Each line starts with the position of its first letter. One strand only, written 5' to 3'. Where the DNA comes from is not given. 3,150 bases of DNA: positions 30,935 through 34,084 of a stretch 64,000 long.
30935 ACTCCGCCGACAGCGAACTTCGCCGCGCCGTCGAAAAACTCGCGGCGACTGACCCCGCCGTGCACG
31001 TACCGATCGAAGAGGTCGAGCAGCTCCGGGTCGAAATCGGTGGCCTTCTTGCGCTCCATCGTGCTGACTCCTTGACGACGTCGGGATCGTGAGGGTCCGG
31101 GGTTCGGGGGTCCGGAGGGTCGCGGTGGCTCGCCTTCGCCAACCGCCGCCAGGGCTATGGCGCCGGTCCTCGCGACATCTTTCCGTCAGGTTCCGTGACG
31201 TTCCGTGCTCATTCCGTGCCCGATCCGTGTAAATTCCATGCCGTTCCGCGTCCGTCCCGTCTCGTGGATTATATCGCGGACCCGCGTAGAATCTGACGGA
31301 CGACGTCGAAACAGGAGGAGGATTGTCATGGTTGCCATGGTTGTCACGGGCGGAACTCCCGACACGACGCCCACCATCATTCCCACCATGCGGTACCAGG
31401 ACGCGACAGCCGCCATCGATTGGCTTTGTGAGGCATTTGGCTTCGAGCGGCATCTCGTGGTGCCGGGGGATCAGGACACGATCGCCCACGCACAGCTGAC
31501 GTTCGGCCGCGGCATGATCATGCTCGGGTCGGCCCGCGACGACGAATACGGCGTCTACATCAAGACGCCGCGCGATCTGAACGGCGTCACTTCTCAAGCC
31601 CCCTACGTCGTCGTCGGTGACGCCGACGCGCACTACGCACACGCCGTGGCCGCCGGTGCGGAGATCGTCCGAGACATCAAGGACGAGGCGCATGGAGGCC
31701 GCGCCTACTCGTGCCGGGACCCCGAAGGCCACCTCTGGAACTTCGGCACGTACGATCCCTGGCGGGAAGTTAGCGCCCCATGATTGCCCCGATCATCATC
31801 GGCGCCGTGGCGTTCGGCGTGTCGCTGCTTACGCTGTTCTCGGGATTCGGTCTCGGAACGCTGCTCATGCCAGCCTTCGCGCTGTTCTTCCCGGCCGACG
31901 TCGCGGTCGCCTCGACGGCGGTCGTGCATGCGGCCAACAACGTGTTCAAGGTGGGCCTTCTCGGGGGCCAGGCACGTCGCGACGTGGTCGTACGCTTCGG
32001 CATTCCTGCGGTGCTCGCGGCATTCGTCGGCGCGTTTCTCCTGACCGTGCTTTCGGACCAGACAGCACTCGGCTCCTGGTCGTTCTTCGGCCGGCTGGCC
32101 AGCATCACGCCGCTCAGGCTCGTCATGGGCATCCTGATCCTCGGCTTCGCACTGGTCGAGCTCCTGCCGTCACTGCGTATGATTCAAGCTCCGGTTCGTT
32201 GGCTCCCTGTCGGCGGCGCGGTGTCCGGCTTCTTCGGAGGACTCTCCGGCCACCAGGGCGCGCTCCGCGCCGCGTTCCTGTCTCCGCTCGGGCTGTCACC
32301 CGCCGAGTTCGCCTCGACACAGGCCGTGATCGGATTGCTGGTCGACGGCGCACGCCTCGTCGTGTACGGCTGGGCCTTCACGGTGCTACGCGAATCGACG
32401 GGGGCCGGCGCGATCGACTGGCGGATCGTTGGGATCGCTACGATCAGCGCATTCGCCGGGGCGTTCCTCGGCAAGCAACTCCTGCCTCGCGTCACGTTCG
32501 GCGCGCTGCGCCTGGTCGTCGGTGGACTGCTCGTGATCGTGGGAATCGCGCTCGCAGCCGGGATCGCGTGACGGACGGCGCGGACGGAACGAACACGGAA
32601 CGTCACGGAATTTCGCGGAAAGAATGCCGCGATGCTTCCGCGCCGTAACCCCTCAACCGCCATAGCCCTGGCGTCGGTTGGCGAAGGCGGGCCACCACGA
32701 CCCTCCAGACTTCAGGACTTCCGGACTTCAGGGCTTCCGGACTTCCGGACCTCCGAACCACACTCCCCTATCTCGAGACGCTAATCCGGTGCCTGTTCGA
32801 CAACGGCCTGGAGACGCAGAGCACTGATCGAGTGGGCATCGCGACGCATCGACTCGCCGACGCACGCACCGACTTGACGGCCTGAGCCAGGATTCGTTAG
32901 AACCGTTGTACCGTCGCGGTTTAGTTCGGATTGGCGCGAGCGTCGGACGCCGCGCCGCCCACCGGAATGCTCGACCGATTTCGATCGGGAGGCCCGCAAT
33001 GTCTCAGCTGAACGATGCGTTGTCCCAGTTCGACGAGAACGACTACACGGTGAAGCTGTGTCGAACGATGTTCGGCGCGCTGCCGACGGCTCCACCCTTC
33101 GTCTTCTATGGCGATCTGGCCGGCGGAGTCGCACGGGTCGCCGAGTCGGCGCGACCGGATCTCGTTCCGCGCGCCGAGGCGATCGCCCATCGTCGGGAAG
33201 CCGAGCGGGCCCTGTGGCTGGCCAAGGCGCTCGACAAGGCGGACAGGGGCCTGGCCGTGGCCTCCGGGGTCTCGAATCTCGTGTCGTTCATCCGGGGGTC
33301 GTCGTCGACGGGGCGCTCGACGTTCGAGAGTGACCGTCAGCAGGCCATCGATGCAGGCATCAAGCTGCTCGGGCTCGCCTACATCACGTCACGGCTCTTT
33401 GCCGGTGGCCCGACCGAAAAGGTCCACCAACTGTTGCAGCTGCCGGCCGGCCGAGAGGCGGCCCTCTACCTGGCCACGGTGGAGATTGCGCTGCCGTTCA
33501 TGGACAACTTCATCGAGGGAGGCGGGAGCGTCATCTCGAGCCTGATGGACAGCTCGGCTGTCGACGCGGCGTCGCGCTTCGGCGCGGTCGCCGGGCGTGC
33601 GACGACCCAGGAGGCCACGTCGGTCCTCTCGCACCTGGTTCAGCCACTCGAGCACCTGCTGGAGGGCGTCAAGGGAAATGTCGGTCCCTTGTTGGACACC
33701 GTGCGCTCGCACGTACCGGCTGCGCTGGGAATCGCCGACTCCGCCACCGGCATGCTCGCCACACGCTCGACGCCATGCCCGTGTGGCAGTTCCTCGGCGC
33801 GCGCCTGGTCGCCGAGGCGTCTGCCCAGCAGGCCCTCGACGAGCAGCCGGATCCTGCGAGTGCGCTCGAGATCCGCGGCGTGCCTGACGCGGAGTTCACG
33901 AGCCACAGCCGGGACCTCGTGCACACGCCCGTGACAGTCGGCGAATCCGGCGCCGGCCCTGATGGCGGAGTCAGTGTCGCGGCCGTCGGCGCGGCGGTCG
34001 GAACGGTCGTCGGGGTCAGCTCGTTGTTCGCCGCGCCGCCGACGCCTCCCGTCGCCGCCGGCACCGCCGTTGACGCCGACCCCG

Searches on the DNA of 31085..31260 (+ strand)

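Call 64: search_dna_similar(query=window:31085-31260:+, collection=plasmids, mode=distant, max_evalue=0.01, max_rows=10)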
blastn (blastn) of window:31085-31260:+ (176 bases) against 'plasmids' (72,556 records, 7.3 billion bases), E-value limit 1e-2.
No match.

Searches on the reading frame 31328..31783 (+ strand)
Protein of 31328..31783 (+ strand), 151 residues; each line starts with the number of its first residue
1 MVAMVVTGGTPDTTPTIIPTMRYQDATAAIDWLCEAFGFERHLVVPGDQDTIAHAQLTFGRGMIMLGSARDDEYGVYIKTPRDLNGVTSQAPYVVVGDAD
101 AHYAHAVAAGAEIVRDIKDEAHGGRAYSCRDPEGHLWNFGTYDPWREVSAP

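Call 14: search_protein_families(library=pfam, proteins=[window:31328-31783:+])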
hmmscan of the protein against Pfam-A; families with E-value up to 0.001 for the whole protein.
window:31328-31783:+ (151 aa): 2 families
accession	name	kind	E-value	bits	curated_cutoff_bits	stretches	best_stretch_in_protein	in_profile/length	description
PF00903.31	Glyoxalase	-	1.4e-13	51.7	20.6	1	21-139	7-121/121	Glyoxalase/Bleomycin resistance protein/Dioxygenase superfamily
PF18029.7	Glyoxalase_6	-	0.00013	23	23.6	1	94-136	64-102/106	Glyoxalase-like domain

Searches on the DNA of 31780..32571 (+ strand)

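Call 65: search_dna_similar(query=L007:9328-9530:+, collection=plasmids, mode=distant, max_evalue=0.01, max_rows=10)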
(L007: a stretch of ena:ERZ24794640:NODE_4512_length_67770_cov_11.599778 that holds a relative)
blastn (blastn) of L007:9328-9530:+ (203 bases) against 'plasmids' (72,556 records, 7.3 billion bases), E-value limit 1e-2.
Records with a match: 1; places in all: 3; records where one place covers at least 80% of the query: 0.
Best place of each record, by identity: 80-90% 1.
By first word of the organism name: Streptomyces 1.
By predicted mobility (MOB-suite, as given by PLSDB): mobilizable 1.
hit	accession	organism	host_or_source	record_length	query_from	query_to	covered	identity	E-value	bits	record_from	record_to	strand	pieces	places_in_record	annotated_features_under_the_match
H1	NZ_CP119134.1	Streptomyces sp. FXJ1.172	cell culture,red soil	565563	3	48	23%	82.6%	4e-3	48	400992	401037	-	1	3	none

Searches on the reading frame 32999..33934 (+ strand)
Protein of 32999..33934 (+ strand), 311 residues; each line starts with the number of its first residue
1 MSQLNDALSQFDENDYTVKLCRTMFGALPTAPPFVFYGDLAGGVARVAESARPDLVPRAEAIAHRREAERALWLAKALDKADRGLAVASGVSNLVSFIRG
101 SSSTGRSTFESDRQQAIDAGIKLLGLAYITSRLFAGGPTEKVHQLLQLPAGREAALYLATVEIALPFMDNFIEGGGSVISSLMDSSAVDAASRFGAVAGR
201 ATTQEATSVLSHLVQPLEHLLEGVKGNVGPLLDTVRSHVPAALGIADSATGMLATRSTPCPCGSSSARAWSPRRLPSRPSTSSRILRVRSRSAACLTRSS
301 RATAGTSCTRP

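Call 14: search_protein_families(library=pfam, proteins=[window:32999-33934:+])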
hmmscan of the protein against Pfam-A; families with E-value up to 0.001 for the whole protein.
window:32999-33934:+ (311 aa): 0 families
